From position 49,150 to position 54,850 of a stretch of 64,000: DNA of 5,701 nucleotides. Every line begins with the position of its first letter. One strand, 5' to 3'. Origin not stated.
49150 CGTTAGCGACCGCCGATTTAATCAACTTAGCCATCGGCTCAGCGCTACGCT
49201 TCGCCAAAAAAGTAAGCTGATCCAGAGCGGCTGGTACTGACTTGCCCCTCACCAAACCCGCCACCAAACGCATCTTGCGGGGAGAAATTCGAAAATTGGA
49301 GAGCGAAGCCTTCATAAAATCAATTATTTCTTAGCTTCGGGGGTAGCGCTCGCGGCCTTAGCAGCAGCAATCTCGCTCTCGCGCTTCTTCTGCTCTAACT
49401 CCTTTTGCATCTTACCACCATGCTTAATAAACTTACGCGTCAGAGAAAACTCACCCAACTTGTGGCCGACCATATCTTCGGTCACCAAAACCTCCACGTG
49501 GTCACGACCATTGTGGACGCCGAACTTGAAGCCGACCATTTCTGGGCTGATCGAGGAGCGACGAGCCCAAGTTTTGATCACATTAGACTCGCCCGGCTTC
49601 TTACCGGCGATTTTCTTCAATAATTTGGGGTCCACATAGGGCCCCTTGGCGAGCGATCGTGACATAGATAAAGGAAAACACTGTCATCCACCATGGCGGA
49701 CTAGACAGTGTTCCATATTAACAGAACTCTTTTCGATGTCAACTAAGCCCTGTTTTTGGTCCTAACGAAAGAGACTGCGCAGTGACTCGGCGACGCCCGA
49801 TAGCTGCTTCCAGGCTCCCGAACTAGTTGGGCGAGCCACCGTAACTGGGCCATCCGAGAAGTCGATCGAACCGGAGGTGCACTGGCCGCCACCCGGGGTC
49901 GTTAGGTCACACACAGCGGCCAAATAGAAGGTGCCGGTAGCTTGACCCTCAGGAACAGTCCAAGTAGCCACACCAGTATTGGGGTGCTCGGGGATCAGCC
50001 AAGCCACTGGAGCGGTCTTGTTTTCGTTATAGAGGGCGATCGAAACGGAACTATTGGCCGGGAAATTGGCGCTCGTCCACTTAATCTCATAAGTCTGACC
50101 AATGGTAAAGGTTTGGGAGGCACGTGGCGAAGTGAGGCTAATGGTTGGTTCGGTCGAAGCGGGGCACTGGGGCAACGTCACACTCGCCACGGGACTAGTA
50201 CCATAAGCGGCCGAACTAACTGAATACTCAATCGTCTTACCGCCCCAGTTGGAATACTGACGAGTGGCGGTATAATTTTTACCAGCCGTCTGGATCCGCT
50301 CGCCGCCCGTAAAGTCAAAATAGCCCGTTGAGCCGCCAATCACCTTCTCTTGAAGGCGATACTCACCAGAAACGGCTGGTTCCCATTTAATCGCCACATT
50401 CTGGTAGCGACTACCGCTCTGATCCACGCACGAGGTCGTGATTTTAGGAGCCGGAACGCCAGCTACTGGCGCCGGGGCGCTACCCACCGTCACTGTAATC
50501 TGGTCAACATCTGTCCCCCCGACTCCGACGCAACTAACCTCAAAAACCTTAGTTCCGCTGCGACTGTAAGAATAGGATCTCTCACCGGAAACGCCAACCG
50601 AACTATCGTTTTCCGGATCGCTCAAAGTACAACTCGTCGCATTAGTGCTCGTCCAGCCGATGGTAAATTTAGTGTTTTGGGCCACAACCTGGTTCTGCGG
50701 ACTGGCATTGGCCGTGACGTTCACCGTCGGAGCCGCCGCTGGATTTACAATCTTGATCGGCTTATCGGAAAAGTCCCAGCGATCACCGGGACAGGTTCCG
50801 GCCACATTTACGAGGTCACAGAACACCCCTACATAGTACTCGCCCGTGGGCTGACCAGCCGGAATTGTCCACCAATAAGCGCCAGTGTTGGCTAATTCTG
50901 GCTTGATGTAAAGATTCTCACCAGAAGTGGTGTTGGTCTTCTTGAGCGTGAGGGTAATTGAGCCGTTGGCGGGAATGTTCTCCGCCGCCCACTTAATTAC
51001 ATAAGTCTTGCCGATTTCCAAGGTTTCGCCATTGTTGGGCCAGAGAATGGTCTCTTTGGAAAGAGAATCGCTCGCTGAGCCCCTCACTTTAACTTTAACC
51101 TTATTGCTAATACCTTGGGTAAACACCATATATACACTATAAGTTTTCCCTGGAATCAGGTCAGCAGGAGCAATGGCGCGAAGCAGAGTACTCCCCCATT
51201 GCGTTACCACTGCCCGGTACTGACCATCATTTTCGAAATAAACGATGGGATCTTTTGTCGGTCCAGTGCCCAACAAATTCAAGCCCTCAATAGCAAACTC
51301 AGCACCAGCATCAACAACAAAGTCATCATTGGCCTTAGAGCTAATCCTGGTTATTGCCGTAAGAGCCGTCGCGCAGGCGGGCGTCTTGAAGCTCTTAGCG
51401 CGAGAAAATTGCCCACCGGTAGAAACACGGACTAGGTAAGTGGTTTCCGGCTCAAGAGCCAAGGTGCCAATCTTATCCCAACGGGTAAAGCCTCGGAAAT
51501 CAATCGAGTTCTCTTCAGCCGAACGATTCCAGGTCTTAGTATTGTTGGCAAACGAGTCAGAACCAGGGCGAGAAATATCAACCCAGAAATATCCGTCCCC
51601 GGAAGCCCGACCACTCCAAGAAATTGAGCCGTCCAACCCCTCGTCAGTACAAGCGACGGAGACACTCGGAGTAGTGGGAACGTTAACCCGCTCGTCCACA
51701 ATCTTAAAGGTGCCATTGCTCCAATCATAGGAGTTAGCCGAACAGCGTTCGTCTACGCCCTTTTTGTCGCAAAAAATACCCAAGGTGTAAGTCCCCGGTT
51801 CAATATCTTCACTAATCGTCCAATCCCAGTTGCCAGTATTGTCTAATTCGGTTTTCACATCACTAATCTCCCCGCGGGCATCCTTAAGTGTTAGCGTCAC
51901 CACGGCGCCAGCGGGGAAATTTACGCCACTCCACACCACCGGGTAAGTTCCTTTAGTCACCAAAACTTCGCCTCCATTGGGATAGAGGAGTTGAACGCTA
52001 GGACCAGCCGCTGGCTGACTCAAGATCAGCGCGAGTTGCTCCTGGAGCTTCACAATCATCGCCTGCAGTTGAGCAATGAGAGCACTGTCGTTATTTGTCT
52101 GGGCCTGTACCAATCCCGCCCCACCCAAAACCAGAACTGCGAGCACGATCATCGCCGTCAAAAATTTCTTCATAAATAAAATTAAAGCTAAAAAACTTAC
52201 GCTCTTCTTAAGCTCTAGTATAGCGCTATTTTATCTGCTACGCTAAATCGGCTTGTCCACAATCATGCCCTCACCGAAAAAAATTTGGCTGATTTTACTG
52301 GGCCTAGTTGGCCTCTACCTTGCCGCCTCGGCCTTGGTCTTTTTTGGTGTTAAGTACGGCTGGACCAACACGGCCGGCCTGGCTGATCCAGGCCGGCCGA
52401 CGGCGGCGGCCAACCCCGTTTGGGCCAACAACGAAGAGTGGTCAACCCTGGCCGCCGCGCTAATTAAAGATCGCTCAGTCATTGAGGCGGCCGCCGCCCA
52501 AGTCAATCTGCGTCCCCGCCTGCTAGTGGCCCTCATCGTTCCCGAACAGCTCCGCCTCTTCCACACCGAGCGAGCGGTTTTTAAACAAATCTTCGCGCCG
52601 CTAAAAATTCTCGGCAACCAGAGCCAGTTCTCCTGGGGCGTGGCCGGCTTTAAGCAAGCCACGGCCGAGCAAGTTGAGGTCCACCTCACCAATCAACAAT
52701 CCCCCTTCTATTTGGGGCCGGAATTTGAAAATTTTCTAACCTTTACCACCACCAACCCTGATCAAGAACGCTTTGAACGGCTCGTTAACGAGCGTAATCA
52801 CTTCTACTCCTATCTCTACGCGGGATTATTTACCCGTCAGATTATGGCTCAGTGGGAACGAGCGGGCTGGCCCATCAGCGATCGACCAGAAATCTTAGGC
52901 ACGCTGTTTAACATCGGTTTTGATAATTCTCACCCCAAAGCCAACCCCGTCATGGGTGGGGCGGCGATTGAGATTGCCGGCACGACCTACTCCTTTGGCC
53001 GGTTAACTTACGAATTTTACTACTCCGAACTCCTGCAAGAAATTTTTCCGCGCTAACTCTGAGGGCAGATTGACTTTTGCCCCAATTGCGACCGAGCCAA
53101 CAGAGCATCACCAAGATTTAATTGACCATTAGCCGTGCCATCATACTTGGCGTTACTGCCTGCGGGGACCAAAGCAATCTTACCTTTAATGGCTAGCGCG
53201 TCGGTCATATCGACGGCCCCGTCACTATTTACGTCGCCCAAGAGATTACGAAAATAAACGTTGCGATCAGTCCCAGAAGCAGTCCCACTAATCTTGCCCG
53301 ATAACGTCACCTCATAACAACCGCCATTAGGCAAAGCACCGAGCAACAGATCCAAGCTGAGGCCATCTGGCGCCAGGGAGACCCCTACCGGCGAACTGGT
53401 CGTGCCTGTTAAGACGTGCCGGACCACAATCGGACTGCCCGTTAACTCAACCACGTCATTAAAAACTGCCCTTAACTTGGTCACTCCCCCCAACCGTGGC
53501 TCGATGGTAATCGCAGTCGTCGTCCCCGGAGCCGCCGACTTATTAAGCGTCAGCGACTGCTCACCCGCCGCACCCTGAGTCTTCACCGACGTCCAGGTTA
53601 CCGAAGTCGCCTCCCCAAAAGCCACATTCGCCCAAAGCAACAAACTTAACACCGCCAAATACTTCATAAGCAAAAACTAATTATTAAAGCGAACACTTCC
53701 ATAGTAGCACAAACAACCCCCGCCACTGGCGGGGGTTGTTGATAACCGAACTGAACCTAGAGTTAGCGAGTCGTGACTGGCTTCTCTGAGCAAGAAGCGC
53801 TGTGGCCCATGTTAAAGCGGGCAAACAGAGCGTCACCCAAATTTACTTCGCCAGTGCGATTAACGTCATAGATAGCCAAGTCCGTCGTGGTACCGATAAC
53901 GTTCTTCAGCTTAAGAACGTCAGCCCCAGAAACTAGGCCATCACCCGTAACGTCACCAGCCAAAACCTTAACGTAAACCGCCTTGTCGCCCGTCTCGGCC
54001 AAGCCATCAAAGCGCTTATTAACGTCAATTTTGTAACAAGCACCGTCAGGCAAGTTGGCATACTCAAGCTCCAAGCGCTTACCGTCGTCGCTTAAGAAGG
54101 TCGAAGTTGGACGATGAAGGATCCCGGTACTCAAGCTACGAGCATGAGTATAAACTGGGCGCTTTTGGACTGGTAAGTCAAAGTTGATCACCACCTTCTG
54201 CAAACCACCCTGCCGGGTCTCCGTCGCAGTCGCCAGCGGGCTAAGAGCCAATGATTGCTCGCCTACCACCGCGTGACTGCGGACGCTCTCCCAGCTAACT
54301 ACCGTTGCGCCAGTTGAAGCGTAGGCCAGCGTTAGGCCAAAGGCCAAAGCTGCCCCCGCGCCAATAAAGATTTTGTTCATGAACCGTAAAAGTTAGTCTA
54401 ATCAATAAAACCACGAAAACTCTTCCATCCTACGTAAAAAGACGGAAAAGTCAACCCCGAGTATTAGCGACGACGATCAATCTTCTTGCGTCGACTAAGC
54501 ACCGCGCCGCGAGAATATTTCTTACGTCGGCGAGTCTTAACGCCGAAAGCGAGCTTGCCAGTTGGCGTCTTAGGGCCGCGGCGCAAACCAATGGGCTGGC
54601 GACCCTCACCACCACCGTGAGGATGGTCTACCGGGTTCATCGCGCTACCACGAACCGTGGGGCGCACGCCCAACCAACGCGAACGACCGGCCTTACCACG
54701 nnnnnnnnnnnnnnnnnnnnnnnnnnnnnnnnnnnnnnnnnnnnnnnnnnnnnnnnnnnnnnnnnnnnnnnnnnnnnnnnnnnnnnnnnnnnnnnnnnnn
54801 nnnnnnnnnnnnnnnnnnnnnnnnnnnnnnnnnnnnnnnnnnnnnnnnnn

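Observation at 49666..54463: The S10 ribosomal operon is split between rplB and rpsS by a 4.7-kb block of surface-protein genes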

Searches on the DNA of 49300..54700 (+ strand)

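Call 24: search_rna_families(source=window, start=49300, end=54700, threshold=evalue, max_evalue=1)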
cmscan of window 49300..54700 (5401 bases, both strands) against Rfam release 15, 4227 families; matches with E-value up to 1: 1.
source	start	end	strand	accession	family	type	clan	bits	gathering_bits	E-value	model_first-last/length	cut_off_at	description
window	52332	52400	-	RF02603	BASRCII26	Gene; sRNA;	-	18.3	218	0.26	1-190/190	no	Brucella sRNA CII26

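Call 89: search_dna_similar(query=window:49666-54463:+, collection=plasmids, mode=distant, max_rows=8)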
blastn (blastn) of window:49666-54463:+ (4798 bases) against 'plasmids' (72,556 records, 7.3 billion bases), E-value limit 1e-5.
No match.
